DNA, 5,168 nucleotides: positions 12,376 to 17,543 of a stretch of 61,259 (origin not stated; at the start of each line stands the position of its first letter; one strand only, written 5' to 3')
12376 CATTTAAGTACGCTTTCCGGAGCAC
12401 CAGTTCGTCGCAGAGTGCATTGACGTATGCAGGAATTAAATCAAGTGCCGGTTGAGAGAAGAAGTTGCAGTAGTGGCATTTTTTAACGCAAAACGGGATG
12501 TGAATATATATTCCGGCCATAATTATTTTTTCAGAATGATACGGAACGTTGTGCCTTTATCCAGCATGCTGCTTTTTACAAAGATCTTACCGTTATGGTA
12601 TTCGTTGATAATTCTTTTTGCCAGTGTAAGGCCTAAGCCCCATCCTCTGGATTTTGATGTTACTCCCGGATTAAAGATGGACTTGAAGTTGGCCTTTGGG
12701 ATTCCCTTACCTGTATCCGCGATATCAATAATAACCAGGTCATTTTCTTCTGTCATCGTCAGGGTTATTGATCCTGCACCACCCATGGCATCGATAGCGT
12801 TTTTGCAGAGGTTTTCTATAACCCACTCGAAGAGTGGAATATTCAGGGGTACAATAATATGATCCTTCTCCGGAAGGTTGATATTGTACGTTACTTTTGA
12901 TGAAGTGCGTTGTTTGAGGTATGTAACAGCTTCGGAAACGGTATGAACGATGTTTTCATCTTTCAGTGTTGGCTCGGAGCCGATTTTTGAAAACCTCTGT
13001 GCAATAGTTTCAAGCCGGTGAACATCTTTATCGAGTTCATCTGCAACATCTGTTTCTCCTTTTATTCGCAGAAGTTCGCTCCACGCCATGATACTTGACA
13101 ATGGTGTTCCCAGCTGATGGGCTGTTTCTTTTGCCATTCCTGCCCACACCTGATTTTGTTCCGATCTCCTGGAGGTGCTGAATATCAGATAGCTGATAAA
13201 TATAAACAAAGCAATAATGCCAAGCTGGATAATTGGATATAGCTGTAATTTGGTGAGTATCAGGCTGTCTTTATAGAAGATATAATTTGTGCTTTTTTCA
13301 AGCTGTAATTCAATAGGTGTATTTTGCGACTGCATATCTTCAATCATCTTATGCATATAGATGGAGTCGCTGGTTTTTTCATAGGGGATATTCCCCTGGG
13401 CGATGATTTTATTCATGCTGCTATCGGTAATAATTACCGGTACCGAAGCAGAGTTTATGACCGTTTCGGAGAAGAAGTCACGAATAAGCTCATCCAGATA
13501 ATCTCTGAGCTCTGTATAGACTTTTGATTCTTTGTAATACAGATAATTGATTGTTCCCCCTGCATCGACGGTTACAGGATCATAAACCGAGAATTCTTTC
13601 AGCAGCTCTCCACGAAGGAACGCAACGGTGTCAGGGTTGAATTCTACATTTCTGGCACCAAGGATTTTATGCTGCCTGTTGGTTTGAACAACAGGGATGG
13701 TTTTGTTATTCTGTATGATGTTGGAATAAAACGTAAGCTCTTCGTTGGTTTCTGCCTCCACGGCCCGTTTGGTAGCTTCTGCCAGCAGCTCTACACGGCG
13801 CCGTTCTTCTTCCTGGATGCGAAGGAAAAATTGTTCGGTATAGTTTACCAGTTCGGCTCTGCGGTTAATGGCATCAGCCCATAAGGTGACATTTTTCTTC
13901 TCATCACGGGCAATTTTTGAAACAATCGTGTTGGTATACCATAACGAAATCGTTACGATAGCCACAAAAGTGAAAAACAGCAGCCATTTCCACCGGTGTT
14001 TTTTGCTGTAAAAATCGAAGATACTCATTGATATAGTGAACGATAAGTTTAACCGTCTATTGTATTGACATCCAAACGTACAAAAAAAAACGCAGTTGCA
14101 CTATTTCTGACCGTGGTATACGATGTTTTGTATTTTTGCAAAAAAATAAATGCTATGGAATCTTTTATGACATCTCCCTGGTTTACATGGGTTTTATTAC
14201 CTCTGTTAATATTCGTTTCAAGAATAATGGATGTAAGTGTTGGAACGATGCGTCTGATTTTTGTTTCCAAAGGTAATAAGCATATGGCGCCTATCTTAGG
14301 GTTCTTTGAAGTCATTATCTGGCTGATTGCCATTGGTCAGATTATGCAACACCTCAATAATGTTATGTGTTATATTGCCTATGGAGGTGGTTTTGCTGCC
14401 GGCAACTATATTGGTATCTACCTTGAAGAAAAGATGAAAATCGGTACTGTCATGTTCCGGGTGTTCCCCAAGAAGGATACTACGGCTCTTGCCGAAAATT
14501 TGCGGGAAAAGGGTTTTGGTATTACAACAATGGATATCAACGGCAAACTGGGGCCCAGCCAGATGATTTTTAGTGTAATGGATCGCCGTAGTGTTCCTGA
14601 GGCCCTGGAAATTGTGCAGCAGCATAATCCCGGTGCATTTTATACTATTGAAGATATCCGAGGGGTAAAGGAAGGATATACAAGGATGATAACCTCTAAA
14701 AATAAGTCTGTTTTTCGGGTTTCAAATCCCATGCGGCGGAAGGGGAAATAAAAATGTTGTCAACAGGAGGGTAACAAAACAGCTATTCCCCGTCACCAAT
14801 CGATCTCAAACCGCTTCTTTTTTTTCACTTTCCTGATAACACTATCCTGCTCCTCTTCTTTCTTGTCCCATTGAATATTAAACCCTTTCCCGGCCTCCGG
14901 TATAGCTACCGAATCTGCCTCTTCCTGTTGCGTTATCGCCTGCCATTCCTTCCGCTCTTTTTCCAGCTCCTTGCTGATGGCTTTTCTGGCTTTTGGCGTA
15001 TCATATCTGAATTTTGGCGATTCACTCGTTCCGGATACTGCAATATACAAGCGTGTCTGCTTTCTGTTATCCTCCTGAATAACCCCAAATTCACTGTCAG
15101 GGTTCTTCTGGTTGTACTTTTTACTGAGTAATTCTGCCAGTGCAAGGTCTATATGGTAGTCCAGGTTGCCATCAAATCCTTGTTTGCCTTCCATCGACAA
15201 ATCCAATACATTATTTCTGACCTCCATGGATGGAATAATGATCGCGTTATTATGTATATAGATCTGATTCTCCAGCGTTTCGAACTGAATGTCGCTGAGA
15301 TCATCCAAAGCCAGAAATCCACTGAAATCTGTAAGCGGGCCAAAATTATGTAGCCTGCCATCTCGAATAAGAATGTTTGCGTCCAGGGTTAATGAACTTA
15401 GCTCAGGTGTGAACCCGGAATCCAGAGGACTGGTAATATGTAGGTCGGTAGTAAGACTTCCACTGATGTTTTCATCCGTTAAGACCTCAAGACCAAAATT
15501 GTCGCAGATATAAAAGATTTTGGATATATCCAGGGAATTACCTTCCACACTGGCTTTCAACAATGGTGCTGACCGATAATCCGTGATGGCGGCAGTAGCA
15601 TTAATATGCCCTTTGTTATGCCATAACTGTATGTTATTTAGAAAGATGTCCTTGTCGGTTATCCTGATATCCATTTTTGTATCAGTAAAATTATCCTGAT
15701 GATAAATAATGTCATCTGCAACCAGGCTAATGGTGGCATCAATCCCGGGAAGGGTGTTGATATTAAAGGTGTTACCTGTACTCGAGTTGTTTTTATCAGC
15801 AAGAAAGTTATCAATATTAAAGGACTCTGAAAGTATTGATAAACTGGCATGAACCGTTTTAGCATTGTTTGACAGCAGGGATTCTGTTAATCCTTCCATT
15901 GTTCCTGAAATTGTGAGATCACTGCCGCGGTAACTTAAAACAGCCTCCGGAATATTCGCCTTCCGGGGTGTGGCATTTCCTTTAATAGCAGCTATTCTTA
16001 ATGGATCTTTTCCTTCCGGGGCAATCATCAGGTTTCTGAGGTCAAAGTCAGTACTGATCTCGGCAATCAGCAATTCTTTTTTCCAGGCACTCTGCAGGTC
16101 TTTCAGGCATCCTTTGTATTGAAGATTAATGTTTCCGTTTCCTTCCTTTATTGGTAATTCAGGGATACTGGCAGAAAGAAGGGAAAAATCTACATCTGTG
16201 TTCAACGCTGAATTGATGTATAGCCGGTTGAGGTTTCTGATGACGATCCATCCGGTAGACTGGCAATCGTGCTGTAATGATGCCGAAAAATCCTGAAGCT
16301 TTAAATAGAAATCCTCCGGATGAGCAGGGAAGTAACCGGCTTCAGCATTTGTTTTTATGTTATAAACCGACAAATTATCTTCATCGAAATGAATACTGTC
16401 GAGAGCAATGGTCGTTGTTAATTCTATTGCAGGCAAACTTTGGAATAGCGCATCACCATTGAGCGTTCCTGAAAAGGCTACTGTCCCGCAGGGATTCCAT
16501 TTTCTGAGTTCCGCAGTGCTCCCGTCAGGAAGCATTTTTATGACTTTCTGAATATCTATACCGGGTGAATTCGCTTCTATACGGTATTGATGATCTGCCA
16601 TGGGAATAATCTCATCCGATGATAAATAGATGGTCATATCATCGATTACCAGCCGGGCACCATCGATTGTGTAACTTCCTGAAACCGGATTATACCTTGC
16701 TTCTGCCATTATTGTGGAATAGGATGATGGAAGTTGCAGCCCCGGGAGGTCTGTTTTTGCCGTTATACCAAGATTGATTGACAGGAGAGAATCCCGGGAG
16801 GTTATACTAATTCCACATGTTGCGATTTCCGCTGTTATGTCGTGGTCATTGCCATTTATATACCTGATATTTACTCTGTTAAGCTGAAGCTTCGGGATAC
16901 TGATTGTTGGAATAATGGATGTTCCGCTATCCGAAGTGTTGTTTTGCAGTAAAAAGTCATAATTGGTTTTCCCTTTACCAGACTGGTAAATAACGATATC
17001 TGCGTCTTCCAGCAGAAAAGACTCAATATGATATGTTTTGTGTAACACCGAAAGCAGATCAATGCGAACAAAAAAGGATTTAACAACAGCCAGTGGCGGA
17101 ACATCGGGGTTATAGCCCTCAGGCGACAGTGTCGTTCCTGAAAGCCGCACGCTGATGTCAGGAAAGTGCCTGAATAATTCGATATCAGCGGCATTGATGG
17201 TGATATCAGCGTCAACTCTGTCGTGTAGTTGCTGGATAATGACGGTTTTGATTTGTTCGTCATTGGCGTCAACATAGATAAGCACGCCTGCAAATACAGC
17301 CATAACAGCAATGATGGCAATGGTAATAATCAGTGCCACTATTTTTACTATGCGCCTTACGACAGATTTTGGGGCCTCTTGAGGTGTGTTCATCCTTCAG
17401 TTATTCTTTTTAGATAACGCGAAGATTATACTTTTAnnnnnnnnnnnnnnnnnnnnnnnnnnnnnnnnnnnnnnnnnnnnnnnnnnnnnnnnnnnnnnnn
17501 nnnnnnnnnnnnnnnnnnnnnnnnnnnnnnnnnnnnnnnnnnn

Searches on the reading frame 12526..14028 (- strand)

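Call 61: search_protein_families(library=pfam, proteins=[window:12526-14028:-], max_evalue=0.00001)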
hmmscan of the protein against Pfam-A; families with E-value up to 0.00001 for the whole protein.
window:12526-14028:- (501 aa): 1 family
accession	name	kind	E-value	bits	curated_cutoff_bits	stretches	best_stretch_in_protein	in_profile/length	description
PF02518.31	HATPase_c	-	4.8e-20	72.5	26.4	1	401-500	7-108/111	Histidine kinase-, DNA gyrase B-, and HSP90-like ATPase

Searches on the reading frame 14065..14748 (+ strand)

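Call 61: search_protein_families(library=pfam, proteins=[window:14065-14748:+], max_evalue=0.00001)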
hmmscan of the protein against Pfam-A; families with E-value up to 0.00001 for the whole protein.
window:14065-14748:+ (228 aa): 2 families
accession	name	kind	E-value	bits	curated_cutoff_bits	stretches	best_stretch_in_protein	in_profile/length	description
PF18955.5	DUF5698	-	3.3e-22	79.1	27.5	1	61-118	1-58/58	Domain of unknown function (DUF5698)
PF10035.14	DUF2179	-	6.5e-09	35.9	22.8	1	151-202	1-54/55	Uncharacterized protein conserved in bacteria (DUF2179)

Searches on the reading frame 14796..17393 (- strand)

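Call 61: search_protein_families(library=pfam, proteins=[window:14796-17393:-], max_evalue=0.00001)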
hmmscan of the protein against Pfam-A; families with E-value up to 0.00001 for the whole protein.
window:14796-17393:- (866 aa): 2 families
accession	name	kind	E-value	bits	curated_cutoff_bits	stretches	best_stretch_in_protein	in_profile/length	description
PF05170.20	AsmA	-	1.3e-09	37.8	29.8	1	15-157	4-139/607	AsmA family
PF05359.17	DUF748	-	1.5e-08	33.6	50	1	10-254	9-232/1037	Domain of Unknown Function (DUF748)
